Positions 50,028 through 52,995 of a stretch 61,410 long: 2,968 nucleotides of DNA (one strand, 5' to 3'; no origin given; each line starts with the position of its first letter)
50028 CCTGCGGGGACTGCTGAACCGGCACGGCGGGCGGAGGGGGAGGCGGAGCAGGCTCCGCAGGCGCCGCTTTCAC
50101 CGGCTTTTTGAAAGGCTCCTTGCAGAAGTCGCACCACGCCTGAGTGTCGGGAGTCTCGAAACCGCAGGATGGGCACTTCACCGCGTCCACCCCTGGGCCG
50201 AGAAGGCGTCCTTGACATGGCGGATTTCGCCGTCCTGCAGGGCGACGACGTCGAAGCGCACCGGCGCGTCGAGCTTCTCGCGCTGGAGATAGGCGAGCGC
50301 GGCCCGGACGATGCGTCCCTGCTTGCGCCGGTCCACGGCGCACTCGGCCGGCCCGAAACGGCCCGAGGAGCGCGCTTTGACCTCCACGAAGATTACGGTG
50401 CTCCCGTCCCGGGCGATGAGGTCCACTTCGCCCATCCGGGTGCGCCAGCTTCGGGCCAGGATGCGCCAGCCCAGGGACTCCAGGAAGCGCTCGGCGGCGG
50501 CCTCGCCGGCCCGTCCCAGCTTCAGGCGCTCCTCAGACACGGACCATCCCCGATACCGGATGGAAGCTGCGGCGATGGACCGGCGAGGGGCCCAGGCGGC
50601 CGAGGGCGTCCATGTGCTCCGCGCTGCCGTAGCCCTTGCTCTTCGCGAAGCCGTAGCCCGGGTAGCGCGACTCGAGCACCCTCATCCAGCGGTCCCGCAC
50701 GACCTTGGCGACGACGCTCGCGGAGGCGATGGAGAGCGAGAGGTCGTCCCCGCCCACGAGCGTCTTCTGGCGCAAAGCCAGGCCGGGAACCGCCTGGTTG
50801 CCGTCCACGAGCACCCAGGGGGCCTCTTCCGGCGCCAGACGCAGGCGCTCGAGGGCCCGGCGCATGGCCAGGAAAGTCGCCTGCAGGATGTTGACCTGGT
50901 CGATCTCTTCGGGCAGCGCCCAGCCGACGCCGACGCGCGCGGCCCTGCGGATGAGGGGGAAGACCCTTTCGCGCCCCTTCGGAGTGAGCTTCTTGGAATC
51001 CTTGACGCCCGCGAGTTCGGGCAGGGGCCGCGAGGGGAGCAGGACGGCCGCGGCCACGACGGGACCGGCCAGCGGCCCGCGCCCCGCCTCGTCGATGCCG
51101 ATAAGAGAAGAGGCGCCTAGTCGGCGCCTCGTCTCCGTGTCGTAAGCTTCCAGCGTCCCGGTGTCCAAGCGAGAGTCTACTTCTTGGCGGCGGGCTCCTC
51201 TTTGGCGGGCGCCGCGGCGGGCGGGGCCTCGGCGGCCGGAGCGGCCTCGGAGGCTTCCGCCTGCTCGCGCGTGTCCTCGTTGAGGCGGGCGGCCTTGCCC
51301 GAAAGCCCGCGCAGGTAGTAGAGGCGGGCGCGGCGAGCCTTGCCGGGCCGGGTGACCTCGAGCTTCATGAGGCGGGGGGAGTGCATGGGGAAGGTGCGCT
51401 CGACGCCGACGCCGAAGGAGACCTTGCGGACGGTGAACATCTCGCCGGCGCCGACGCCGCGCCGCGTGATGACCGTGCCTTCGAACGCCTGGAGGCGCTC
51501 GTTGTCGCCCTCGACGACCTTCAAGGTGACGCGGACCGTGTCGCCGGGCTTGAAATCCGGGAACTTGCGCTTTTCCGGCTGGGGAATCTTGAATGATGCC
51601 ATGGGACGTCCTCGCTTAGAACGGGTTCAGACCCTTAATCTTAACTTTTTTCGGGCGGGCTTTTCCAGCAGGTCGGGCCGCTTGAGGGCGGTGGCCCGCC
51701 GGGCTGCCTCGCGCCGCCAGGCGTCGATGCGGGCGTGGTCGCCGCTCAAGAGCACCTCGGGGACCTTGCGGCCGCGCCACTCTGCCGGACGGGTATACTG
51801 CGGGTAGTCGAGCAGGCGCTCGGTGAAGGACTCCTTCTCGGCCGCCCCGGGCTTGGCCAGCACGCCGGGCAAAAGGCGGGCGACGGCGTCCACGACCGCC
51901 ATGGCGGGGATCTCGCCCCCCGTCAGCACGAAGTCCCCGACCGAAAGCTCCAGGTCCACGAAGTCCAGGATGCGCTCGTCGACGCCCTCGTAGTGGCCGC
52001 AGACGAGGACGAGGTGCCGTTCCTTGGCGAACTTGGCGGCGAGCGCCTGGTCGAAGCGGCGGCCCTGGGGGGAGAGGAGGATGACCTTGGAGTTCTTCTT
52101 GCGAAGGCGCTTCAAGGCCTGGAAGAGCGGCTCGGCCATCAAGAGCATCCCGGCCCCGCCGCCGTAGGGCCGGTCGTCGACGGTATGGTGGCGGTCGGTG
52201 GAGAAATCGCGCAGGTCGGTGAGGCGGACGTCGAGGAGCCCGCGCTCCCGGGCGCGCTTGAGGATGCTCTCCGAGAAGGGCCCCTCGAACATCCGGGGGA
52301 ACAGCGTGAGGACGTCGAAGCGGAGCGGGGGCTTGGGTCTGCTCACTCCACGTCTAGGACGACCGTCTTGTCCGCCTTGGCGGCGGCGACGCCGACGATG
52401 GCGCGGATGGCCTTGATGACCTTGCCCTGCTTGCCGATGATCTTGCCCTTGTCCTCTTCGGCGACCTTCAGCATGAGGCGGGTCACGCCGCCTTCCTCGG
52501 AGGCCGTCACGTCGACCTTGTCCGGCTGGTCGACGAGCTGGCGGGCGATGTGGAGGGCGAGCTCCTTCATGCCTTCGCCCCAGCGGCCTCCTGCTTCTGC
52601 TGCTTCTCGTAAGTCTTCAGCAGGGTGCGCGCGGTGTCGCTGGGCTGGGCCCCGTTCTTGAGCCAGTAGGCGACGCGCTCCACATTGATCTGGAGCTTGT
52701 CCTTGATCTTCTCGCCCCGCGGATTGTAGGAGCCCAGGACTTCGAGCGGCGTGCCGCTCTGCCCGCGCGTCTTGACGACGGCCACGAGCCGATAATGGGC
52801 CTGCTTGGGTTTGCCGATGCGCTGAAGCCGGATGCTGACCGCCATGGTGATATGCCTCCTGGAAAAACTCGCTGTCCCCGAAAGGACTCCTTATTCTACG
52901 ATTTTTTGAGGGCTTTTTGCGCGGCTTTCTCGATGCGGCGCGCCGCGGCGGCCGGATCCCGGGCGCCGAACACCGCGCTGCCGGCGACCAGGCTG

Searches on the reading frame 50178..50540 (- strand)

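Call 78: search_protein_families(library=pfam, proteins=[window:50178-50540:-], max_evalue=0.001)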
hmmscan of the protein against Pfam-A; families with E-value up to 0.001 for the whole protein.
window:50178-50540:- (120 aa): 2 families
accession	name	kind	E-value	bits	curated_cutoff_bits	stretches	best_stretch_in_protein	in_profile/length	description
PF02021.23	UPF0102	-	8.4e-29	100.2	23.6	1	12-100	1-79/80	Uncharacterised protein family UPF0102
PF08378.17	NERD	-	6.9e-05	23.8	22.1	1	9-64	2-64/111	Nuclease-related domain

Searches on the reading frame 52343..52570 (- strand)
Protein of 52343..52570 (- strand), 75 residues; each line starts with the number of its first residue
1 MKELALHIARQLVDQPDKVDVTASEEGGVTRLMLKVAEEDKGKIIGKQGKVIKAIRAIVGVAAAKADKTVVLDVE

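Call 78: search_protein_families(library=pfam, proteins=[window:52343-52570:-], max_evalue=0.001)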
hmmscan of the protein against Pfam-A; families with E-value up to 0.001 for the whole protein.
window:52343-52570:- (75 aa): 2 families
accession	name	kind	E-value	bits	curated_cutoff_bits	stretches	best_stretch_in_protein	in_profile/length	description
PF13083.13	KH_KhpA-B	-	8.1e-21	74.2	32.1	1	2-74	1-73/73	KhpA/KhpB, KH domain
PF00013.35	KH_1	-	0.00015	21.9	21.5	1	34-61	4-31/66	KH domain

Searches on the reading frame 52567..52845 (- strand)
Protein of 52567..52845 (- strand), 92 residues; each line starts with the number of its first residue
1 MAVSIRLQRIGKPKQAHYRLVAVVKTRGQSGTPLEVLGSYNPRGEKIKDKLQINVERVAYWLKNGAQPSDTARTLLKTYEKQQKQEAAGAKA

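Call 78: search_protein_families(library=pfam, proteins=[window:52567-52845:-], max_evalue=0.001)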
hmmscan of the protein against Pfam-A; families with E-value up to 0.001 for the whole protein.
window:52567-52845:- (92 aa): 1 family
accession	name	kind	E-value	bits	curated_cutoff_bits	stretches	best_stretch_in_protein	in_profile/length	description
PF00886.24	Ribosomal_S16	-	7.2e-18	64.7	27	1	9-69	1-62/62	Ribosomal protein S16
